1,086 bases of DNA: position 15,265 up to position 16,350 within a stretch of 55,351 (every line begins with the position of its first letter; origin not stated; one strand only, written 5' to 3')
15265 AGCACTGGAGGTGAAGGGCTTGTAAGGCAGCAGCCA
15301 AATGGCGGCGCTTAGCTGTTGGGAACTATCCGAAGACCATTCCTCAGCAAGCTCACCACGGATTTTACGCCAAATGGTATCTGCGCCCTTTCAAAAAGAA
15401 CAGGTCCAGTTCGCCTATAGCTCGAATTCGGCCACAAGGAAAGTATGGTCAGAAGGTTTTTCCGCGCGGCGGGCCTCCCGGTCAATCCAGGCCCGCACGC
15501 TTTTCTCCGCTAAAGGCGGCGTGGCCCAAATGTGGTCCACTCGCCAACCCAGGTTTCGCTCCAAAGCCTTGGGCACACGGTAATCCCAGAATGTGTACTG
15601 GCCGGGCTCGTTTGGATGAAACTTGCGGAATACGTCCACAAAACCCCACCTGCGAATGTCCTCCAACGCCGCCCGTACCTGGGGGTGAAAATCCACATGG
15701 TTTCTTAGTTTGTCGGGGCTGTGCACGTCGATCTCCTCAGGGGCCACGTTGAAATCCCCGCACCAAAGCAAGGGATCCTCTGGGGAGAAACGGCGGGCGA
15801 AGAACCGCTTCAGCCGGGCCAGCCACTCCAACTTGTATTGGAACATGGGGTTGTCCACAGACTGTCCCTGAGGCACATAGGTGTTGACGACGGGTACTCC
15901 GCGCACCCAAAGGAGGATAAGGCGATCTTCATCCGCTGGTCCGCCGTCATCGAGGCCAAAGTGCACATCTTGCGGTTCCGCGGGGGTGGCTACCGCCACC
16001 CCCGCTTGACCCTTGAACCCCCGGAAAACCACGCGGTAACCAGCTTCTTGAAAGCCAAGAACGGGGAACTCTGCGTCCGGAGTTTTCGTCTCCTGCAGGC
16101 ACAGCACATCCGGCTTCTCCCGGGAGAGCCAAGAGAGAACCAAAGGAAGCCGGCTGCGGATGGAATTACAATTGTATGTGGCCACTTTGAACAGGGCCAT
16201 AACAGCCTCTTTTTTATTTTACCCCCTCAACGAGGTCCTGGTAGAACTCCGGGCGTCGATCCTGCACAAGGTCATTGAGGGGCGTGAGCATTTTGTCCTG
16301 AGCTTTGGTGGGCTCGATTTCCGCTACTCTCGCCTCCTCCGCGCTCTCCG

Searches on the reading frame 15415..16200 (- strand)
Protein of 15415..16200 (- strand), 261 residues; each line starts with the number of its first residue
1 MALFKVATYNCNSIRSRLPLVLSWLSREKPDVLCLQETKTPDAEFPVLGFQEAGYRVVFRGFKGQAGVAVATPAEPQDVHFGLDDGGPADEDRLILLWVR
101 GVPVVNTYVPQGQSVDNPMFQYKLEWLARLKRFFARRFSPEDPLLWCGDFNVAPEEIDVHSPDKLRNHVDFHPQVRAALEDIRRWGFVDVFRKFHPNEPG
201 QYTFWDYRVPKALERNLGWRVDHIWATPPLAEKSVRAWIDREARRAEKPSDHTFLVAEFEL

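Call 7: find_encoding_contigs(protein=window:15415-16200:-, flank=6000, max_places=10)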
Protein window:15415-16200:- (261 aa): 1 contig read that carries it; 1 place shown.
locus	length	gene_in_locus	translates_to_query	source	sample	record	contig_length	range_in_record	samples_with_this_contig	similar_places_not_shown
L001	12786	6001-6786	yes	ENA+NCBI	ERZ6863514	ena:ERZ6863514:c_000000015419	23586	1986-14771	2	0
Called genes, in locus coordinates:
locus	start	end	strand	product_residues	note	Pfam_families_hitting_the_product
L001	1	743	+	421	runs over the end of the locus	PF01979:Amidohydro_1, PF07969:Amidohydro_3 (weak)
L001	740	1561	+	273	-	PF25919:BSH_CusB (faint)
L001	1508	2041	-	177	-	PF01613:Flavin_Reduct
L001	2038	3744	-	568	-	PF00485:PRK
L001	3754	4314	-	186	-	PF01661:Macro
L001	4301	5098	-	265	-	PF06262:Zincin_1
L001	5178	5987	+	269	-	PF00795:CN_hydrolase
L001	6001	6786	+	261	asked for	PF03372:Exo_endo_phos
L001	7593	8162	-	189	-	PF08212:Lipocalin_2, PF00061:Lipocalin (weak)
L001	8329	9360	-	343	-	PF00005:ABC_tran, PF13304:AAA_21 (weak)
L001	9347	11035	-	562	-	PF00528:BPD_transp_1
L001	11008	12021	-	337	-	PF01547:SBP_bac_1, PF13416:SBP_bac_8, PF13531:SBP_bac_11, PF13343:SBP_bac_6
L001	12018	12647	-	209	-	PF04263:TPK_catalytic, PF04265:TPK_B1_binding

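Call 11: find_related_loci(query=window:15415-16200:-, collection=genome_contigs, flank=5000)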
Query window:15415-16200:- (261 aa) in genome_contigs; peptide patterns used: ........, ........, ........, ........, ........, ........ (x = any residue, [..] = any of these).
600 stretches matched a pattern (row limit reached: there are more); 586 encode a relative of the query (tblastn E <= 1e-3); the best 80 are kept; 80 distinct loci.
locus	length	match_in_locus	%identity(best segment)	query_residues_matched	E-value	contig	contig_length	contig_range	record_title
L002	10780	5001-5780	90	2-261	1e-161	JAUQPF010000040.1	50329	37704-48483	MAG: Candidatus Bipolaricaulota bacterium isolate GMQP.bins.31.201705 NODE_313_length_50329_cov_233.708, whole genome sh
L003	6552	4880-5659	90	1-261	1e-159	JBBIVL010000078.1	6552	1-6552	MAG: Candidatus Bipolaricaulota bacterium isolate PGS172224_bin_76 NODE_3105_length_6552_cov_4.310143, whole genome shot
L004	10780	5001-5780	87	1-261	2e-153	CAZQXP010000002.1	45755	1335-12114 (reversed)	MAG TPA_asm: uncultured Thermotogaceae bacterium isolate SRP104967_co1_45 genome assembly, contig: NODE_230_length_45755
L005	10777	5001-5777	78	3-261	2e-138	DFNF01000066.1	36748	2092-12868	MAG TPA_asm: Acetothermia bacterium UBA3574 UBA3574_contig_242, whole genome shotgun sequence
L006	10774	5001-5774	79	4-261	4e-137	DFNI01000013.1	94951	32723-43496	MAG TPA_asm: Acetothermia bacterium UBA3571 UBA3571_contig_237, whole genome shotgun sequence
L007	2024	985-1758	77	4-261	2e-144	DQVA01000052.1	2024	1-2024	MAG TPA_asm: Candidatus Bipolaricaulota bacterium isolate SZUA-1496 k95_33815, whole genome shotgun sequence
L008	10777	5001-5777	73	2-260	1e-134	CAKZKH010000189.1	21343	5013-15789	MAG TPA_asm: uncultured bacterium isolate SRR5214706_bin.48_CONCOCT_v1.1_MAG genome assembly, contig: ERZ1744544.1322, w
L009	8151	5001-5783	76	1-261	2e-134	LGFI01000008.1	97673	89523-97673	MAG: Acetothermia bacterium 64_32 S_OP1_64_33_7, whole genome shotgun sequence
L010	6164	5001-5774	76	4-261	1e-133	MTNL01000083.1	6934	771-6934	MAG: Candidatus Acetothermia bacterium JdFR-50 JGI24020J35080_1003052, whole genome shotgun sequence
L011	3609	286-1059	75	4-261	5e-135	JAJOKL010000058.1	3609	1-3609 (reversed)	MAG: Candidatus Bipolaricaulota bacterium isolate MAG-1503 c_000000000137, whole genome shotgun sequence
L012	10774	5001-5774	74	4-261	3e-129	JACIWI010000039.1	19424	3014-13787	MAG: Candidatus Bipolaricaulota bacterium isolate MAG-22 Bipolaricaulaceae_A3_bin12_Scaffold_39, whole genome shotgun se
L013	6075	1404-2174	70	3-259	4e-126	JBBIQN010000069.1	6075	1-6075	MAG: Candidatus Bipolaricaulota bacterium isolate MTF170219_bin_327 NODE_10668_length_6075_cov_198.298173, whole genome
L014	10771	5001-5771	70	4-261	1e-124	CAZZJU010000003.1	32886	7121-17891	MAG TPA_asm: uncultured Thermotogae bacterium isolate SRP128015_co1_136 genome assembly, contig: NODE_1428_length_32886_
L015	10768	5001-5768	70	4-259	1e-124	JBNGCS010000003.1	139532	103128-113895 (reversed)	MAG: Candidatus Bipolaricaulaceae bacterium isolate E05-006 bin1.fa-3, whole genome shotgun sequence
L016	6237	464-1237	71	3-261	1e-124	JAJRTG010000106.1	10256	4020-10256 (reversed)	MAG: Candidatus Neomarinimicrobiota bacterium isolate Dive96_bin1.306 k141_2291855, whole genome shotgun sequence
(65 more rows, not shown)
